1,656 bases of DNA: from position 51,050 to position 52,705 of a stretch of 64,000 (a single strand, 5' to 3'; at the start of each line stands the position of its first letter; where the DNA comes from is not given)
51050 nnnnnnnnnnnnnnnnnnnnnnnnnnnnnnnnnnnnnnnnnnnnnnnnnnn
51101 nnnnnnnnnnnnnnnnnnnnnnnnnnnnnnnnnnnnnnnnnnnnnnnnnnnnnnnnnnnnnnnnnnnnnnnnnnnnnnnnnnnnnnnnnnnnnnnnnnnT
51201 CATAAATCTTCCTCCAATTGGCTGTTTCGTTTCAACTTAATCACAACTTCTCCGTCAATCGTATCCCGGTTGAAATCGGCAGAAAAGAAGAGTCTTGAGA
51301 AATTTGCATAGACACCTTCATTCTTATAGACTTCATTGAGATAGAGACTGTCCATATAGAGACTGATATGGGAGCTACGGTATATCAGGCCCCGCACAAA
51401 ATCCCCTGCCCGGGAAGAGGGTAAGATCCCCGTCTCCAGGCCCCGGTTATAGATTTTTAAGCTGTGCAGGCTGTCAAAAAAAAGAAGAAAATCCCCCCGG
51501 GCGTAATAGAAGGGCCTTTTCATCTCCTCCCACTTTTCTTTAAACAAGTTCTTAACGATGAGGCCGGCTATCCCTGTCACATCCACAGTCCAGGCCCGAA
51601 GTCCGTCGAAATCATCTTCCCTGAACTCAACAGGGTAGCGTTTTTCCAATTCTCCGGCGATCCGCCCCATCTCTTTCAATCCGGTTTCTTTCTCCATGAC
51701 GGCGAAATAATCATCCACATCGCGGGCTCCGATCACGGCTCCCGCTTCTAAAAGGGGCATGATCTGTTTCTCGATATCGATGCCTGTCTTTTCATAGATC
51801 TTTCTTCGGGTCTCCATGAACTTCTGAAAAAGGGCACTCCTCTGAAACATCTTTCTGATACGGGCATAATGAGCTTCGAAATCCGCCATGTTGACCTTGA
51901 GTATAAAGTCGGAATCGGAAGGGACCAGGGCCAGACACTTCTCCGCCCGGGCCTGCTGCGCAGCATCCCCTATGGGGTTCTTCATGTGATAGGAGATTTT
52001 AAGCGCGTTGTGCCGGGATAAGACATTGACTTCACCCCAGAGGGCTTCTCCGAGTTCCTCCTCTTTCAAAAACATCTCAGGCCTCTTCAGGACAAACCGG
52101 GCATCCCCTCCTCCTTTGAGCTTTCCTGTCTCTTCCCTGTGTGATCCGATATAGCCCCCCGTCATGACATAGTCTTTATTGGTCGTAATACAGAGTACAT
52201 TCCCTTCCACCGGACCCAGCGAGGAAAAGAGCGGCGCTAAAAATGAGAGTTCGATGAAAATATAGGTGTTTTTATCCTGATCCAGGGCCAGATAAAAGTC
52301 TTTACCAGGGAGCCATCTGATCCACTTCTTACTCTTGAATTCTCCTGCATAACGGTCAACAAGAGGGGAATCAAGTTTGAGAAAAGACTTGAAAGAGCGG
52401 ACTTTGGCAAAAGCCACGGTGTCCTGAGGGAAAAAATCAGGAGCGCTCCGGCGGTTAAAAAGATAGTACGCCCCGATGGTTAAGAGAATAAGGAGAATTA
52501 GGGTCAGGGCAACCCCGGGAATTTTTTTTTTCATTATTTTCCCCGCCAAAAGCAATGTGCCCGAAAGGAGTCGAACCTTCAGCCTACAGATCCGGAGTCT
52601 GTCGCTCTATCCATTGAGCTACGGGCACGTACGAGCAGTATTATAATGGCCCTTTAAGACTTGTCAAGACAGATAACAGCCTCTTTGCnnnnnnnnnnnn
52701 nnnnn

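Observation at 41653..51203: Complete succinate-to-propionate energy-conserving module with a split mutase, plus an unknown 12-TM protein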

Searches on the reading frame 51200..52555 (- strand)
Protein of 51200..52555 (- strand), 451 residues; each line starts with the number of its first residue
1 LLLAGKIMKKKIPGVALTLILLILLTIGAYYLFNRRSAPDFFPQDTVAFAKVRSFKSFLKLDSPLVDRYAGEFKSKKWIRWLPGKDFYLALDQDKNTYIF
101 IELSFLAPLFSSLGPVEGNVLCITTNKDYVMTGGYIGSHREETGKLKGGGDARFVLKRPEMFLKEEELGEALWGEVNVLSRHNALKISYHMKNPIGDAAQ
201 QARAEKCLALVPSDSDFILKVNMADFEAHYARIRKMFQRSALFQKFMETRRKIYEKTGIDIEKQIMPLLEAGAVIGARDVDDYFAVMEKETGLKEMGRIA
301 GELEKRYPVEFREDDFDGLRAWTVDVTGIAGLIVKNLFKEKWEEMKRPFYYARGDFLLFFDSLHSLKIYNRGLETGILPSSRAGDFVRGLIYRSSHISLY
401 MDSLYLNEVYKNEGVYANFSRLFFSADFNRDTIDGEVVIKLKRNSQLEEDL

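Call 8: search_protein_families(library=pfam, proteins=[window:51200-52555:-])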
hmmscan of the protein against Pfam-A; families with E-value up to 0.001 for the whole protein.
window:51200-52555:- (451 aa): 0 families

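Call 51: search_protein_families(library=pfam, proteins=[window:51200-52534:-], max_evalue=0.01)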
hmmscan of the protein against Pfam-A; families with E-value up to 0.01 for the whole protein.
window:51200-52534:- (444 aa): 0 families

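Call 52: search_protein_families(library=ncbifam, proteins=[window:51200-52534:-], max_evalue=1e-10)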
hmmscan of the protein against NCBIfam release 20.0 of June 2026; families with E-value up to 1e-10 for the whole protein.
window:51200-52534:- (444 aa): 0 families

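Call 53: find_homologous_proteins(query=window:51200-52534:-)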
Query window:51200-52534:- (444 aa): 4 proteins with E <= 0.001 among 8000 candidates.
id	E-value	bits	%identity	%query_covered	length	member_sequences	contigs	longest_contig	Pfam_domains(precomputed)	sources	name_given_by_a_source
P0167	5.0e-284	960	96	100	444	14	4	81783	-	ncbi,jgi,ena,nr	ncbi:MAG TPA: hypothetical protein PLF44_01765 [Candidatus Mcinerneyibacteriales bacterium]|nr:hypot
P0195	2.1e-244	829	80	100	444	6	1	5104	-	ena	-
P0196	3.6e-241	819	80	100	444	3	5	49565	-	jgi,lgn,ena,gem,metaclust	jgi:hypothetical protein|metaclust:\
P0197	1.0e-175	603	61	100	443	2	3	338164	-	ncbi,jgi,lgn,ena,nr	ncbi:MAG TPA: hypothetical protein ENN72_06370 [Firmicutes bacterium]|nr:hypothetical protein [Bacil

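Call 65: predict_structure(alignment_id=A4)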
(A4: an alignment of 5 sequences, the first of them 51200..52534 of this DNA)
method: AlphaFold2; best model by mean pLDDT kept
length: 444 residues; sequences in the alignment: 5
mean_pLDDT: 36.9   pTM: 0.33
mean pLDDT of the five models: 36.9, 35.3, 35.2, 33.4, 31.8
residues with pLDDT >= 90: 0; 70-90: 11; 50-70: 44; < 50: 389
segments of 3 or more residues with pLDDT < 50: 1-4, 24-166, 169-178, 187-231, 233-236, 251-413, 415-419, 433-444
pLDDT, mean of each block of 10 residues (from residue 1): 57 75 44 25 24 29 29 28 32 43 37 38 34 39 37 26 45 46 49 34 25 27 41 50 55 44 29 29 36 31 24 27 29 35 30 30 26 24 36 45 41 49 53 41 26
secondary structure, 60 per line:
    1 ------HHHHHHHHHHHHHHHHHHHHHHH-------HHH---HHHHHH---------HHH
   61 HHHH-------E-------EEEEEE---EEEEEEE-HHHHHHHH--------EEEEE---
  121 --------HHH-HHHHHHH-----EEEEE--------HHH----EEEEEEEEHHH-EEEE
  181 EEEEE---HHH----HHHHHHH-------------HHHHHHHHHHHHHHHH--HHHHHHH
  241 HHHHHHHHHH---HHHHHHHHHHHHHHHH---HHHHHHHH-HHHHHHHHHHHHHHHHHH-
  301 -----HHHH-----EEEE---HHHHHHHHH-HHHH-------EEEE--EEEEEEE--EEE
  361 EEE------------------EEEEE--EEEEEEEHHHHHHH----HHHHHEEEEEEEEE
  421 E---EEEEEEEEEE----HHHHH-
elements in order: H7-29 H43-48 H58-64 E80-85 E89-95 H97-104 E113-117 H133-139 E145-149 E165-172 E177-185 H196-202 H216-231 H234-250 H254-269 H273-280 H282-299 H306-309 E315-318 H322-330 H332-335 E343-346 E349-355 E358-363 E382-386 E389-395 H396-402 H407-411 E412-421 E425-434 H439-443

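Call 66: search_protein_representatives(alignment_id=A4)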
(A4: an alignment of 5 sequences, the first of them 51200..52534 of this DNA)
Query: 5 sequences, 444 profile positions. Proteins with E-value up to 0.001 (for the whole library): 12; up to 1e-10: 6; up to 1e-30: 6. The best 12 are listed.
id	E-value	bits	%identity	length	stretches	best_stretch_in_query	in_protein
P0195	5.2e-278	938.5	-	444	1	1-444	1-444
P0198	3.9e-86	306.1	-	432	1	15-442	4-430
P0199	1.4e-74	268.0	-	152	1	1-131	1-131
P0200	1.3e-71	258.3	-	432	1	7-435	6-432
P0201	3.8e-63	230.4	-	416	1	23-435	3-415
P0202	1.3e-55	205.6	-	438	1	4-436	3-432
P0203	3.4e-10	55.9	-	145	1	4-106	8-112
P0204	2.2e-05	40.0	-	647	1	186-366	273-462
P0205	1.9e-04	36.9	-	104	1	338-438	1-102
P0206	2.2e-04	36.8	-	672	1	199-362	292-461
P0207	2.3e-04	36.7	-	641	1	203-362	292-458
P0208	5.9e-04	35.3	-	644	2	192-412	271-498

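Call 67: search_protein_families(library=pfam, proteins=[P0204, P0206, P0207, P0208, P0198, P0200, P0201, P0202], max_evalue=0.01)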
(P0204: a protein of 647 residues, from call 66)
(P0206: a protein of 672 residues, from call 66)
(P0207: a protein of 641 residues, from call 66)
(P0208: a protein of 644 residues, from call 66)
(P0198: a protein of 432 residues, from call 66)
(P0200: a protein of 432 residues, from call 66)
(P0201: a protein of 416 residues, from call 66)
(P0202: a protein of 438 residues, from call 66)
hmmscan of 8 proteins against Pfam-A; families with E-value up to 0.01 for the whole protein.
P0204 (647 aa): 2 families
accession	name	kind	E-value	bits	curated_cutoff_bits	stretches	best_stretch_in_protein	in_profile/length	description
PF11832.13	DUF3352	-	5e-21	75.3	26.8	2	108-394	122-399/536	Protein of unknown function (DUF3352)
PF07661.19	MORN_2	-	0.00046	20.5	29.6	0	597-614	2-19/22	MORN repeat variant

P0206 (672 aa): 2 families
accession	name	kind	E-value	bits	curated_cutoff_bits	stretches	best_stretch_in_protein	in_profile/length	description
PF11832.13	DUF3352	-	7.1e-24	84.7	26.8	2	369-519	118-259/536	Protein of unknown function (DUF3352)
PF07661.19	MORN_2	-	8.1e-12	44.4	29.6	2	647-668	1-22/22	MORN repeat variant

P0207 (641 aa): 1 family
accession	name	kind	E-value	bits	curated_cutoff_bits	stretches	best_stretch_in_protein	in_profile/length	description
PF11832.13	DUF3352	-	3.4e-21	75.9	26.8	1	116-413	124-415/536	Protein of unknown function (DUF3352)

P0208 (644 aa): 2 families
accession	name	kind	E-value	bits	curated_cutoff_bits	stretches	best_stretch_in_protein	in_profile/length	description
PF11832.13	DUF3352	-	2.8e-18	66.3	26.8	2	271-502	30-259/536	Protein of unknown function (DUF3352)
PF07661.19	MORN_2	-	3.5e-06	27.1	29.6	0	600-620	1-21/22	MORN repeat variant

P0198 (432 aa): 0 families

P0200 (432 aa): 1 family
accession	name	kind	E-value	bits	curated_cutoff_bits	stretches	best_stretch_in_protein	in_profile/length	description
PF02025.20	IL5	-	0.0014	19.3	24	0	342-382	59-99/112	Interleukin 5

P0201 (416 aa): 0 families

P0202 (438 aa): 0 families

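Call 82: find_encoding_contigs(protein=P0201, flank=8000, max_places=2)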
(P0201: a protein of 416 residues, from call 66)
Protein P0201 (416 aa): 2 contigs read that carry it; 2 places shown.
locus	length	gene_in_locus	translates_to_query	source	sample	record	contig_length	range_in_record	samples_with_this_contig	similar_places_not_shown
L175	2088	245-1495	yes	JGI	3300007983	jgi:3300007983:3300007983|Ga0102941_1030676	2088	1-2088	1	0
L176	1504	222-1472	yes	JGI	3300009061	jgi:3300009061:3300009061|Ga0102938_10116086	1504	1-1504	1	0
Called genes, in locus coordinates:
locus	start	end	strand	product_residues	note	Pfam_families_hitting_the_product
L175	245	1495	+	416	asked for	-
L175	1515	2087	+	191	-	?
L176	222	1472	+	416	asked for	-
